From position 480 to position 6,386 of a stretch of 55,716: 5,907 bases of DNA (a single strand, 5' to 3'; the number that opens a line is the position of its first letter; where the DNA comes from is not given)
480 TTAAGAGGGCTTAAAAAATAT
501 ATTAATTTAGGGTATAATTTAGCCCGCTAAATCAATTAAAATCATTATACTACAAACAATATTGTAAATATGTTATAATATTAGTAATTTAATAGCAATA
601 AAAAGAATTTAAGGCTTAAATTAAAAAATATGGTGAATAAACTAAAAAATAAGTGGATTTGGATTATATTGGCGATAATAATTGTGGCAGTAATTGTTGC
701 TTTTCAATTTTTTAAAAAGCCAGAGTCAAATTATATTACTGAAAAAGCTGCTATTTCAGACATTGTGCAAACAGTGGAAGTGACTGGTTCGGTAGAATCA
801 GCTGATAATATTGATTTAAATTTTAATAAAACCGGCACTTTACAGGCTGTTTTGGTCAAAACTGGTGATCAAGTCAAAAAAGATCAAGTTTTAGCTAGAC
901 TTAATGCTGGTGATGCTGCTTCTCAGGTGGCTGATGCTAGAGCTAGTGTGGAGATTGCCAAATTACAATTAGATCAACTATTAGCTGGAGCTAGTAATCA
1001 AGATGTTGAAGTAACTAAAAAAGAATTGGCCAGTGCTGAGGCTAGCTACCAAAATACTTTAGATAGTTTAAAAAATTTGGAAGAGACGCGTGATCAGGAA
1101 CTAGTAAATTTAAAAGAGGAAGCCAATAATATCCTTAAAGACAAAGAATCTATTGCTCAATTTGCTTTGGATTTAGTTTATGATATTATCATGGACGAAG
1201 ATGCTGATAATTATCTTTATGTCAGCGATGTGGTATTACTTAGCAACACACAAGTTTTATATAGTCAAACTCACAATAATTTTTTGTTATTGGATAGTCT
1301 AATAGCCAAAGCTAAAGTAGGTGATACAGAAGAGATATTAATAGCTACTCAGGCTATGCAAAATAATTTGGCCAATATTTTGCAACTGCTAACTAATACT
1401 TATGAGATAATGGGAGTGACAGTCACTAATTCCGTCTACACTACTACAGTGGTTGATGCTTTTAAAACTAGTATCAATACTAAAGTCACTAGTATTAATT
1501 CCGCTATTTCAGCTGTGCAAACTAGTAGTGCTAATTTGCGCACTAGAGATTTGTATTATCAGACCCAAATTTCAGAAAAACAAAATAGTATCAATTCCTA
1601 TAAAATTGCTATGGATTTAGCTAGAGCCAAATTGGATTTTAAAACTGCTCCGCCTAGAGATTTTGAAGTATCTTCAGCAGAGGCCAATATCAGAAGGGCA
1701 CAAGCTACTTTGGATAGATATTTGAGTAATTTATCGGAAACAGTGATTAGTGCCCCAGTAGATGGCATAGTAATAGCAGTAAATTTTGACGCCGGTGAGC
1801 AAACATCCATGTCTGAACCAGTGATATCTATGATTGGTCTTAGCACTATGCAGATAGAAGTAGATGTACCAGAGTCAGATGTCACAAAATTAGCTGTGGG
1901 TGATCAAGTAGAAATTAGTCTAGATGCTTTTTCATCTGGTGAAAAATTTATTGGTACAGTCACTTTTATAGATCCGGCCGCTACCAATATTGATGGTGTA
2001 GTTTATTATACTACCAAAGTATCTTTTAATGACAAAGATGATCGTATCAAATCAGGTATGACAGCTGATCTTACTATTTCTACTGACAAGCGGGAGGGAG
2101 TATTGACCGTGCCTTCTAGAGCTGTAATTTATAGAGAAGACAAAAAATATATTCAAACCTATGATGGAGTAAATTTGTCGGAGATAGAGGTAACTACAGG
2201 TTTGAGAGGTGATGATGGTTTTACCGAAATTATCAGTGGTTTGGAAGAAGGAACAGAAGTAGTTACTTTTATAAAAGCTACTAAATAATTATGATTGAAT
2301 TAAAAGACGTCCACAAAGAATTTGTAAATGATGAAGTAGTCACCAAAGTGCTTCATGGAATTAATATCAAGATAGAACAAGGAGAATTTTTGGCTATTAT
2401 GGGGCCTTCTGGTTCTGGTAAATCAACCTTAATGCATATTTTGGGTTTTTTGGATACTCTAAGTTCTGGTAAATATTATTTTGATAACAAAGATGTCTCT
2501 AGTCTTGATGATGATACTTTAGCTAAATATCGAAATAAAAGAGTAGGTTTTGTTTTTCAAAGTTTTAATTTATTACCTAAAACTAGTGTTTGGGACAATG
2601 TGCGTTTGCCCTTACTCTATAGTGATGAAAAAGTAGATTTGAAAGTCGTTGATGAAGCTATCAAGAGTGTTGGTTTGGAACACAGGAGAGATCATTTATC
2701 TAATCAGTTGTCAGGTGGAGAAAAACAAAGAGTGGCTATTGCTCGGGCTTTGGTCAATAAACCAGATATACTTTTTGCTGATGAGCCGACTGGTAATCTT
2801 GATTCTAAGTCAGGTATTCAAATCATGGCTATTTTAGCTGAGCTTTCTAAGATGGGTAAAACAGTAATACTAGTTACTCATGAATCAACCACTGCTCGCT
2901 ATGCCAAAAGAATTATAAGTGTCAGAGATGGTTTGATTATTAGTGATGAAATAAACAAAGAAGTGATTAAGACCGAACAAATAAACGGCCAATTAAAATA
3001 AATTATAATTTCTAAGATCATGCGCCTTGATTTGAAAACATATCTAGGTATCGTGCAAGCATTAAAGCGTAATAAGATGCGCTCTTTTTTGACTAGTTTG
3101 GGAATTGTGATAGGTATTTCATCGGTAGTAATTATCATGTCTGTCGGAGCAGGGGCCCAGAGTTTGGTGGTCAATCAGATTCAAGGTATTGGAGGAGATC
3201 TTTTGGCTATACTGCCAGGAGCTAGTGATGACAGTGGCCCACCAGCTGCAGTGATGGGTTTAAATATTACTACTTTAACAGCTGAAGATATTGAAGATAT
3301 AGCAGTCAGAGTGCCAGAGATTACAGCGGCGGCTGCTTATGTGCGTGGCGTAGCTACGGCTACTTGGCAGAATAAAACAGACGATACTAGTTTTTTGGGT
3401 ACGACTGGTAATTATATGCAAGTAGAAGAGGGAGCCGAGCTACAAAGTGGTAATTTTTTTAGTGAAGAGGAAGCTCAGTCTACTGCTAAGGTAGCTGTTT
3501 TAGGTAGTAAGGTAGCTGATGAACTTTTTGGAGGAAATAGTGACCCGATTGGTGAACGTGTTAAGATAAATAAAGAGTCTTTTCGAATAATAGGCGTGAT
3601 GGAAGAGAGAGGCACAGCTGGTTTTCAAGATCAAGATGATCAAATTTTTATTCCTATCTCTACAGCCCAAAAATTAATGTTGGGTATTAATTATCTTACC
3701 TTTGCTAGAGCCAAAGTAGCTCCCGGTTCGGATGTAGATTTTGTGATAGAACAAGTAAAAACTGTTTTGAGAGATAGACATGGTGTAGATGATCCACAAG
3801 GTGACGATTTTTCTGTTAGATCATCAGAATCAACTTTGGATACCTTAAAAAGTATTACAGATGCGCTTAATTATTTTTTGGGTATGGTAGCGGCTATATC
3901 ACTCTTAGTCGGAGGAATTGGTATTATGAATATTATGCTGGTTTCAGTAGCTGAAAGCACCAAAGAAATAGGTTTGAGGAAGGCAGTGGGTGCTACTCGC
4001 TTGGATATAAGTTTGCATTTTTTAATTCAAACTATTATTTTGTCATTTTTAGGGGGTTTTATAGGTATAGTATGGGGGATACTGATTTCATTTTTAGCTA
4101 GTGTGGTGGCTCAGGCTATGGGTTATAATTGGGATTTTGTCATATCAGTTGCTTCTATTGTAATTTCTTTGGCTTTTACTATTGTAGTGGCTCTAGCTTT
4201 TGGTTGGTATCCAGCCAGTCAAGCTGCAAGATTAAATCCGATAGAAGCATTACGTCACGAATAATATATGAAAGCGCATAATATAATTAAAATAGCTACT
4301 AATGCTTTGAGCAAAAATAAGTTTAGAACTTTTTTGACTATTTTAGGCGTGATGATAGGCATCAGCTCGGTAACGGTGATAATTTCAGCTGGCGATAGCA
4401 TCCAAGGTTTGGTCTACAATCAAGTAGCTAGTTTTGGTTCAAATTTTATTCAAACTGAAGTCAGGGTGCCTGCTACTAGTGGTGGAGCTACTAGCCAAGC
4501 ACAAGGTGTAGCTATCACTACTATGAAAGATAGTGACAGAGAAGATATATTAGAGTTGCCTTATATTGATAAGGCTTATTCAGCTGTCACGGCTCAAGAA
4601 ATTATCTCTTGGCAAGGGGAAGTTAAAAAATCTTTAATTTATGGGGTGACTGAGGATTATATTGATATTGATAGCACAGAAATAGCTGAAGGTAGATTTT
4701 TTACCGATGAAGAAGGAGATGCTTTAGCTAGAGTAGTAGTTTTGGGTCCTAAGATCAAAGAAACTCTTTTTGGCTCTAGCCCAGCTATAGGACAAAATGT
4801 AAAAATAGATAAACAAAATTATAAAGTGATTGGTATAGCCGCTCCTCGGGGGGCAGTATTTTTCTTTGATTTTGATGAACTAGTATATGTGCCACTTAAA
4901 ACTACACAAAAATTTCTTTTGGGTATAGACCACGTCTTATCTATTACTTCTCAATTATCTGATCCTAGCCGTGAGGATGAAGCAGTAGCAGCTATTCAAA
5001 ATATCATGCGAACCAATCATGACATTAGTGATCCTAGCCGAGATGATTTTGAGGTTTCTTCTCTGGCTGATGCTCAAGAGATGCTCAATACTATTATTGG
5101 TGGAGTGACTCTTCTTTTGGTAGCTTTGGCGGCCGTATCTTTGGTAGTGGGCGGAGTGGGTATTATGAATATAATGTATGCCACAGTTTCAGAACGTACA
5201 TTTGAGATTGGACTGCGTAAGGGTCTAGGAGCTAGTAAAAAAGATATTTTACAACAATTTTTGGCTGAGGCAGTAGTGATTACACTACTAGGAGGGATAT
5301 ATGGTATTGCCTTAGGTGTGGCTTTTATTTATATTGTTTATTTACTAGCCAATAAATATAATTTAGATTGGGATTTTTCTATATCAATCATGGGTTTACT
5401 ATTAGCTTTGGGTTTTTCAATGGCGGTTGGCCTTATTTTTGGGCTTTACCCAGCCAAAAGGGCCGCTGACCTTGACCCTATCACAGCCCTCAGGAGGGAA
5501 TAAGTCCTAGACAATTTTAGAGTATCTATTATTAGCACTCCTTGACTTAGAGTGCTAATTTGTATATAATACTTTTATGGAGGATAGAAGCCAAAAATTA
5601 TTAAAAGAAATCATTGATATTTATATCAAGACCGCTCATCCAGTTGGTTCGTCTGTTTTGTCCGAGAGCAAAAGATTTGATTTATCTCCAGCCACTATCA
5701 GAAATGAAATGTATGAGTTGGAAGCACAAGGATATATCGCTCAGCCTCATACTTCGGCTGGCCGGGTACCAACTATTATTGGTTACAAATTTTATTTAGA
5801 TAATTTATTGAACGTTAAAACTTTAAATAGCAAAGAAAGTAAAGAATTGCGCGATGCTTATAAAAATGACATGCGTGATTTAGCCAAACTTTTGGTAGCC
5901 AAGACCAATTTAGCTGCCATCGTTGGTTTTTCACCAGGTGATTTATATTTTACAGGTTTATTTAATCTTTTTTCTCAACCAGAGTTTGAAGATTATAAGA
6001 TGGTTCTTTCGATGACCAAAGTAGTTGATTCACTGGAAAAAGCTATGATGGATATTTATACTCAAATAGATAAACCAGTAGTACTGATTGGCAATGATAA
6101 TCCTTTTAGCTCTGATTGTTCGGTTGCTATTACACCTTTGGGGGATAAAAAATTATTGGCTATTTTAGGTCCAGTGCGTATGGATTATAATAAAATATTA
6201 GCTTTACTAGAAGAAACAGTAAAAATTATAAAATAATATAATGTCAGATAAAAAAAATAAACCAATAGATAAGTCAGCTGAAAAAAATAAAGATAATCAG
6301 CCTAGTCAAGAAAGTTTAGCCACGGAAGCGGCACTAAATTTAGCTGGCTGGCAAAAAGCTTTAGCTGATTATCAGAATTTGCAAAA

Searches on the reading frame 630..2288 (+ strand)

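Call 110: search_protein_families(library=pfam, max_evalue=0.0001, proteins=[window:630-2288:+])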
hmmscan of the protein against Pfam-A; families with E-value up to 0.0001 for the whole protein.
window:630-2288:+ (552 aa): 4 families
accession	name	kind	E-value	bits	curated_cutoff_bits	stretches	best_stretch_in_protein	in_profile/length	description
PF16576.10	HlyD_D23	-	3.3e-16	59.7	30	1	369-479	107-214/214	Barrel-sandwich domain of CusB or HlyD membrane-fusion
PF13437.12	HlyD_3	-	1.1e-12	49.1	22.2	1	372-476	1-106/106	HlyD family secretion protein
PF13533.13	Biotin_lipoyl_2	-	1.9e-05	24.8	29.8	0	69-92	9-32/32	Biotin-lipoyl like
PF00364.28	Biotin_lipoyl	-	2.8e-05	24.3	22.1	0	69-91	15-36/73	Biotin-requiring enzyme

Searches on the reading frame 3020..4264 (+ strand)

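Call 110: search_protein_families(library=pfam, max_evalue=0.0001, proteins=[window:3020-4264:+])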
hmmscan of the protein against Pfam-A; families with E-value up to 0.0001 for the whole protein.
window:3020-4264:+ (414 aa): 2 families
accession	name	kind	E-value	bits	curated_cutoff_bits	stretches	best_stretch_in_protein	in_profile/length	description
PF12704.14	MacB_PCD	-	1.7e-44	153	27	1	22-248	1-206/207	MacB-like periplasmic core domain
PF02687.27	FtsX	-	1.8e-20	73.6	25.5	1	289-407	2-120/120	FtsX-like permease C-terminal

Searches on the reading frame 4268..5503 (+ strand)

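Call 110: search_protein_families(library=pfam, max_evalue=0.0001, proteins=[window:4268-5503:+])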
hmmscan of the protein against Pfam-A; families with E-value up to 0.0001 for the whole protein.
window:4268-5503:+ (411 aa): 2 families
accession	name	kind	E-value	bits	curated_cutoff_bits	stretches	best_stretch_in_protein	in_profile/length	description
PF12704.14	MacB_PCD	-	5.4e-38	131.8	27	1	21-245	1-206/207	MacB-like periplasmic core domain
PF02687.27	FtsX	-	4.4e-19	69.1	25.5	1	286-402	2-118/120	FtsX-like permease C-terminal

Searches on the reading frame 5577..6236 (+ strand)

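Call 110: search_protein_families(library=pfam, max_evalue=0.0001, proteins=[window:5577-6236:+])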
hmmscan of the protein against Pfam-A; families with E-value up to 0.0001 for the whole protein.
window:5577-6236:+ (219 aa): 1 family
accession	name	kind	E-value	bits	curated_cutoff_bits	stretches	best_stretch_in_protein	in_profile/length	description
PF01628.27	HrcA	-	4.4e-13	50.1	22.2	1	86-207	85-214/215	HrcA protein C terminal domain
